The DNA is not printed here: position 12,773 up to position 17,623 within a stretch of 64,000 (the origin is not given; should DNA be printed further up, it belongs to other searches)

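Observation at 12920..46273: Single 33.35-kb ORF encoding an 11,117-aa protein occupies half the window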

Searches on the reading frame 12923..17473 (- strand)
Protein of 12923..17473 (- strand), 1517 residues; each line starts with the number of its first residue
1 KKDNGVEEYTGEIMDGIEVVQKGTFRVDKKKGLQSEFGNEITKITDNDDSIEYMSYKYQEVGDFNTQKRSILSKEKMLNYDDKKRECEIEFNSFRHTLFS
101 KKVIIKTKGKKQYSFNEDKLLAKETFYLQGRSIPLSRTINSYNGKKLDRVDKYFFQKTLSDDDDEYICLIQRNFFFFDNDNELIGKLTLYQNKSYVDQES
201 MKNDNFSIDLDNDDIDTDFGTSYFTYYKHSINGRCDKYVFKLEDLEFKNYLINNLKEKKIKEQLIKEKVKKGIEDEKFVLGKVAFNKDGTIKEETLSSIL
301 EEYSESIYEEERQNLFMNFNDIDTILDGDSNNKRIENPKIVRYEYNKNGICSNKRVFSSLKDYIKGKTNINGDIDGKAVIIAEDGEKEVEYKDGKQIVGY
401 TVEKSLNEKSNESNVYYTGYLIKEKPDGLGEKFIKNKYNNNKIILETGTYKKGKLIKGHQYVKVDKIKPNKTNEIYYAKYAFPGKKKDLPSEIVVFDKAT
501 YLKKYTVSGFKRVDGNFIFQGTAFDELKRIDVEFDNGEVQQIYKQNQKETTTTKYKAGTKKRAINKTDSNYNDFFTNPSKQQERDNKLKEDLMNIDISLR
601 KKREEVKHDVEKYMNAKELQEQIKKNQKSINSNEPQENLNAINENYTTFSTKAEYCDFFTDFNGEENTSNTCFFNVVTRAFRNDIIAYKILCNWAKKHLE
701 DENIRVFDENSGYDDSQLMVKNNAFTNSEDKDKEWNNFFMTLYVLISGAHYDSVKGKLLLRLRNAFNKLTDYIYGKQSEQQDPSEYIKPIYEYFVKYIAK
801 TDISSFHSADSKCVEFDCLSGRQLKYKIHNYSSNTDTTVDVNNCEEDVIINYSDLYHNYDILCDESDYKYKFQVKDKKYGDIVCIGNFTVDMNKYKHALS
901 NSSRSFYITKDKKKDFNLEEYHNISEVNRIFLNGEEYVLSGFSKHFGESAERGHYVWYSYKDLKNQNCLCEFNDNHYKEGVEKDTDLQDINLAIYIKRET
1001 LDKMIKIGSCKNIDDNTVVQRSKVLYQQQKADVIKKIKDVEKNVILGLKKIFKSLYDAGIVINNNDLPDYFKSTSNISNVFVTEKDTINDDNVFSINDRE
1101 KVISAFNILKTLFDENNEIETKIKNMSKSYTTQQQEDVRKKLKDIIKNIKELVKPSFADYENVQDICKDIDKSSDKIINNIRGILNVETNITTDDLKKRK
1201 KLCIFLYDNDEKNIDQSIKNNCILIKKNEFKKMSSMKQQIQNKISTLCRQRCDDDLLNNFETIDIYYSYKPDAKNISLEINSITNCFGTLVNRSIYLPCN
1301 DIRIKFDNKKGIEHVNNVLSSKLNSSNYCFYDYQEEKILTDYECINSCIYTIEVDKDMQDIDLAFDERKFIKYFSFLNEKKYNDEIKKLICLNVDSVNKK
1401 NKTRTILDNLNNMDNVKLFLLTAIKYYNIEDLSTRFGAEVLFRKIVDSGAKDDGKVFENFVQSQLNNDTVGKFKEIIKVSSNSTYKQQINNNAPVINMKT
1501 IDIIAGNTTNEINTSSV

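Call 6: search_protein_families(library=pfam, proteins=[window:12923-17473:-], max_evalue=0.01)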
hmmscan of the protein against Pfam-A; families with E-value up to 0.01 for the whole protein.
window:12923-17473:- (1517 aa): 0 families

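Call 12: find_homologous_proteins(query=window:12923-17422:-)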
Query window:12923-17422:-: 8000 candidates shared short words with the query, none scored E <= 0.001.
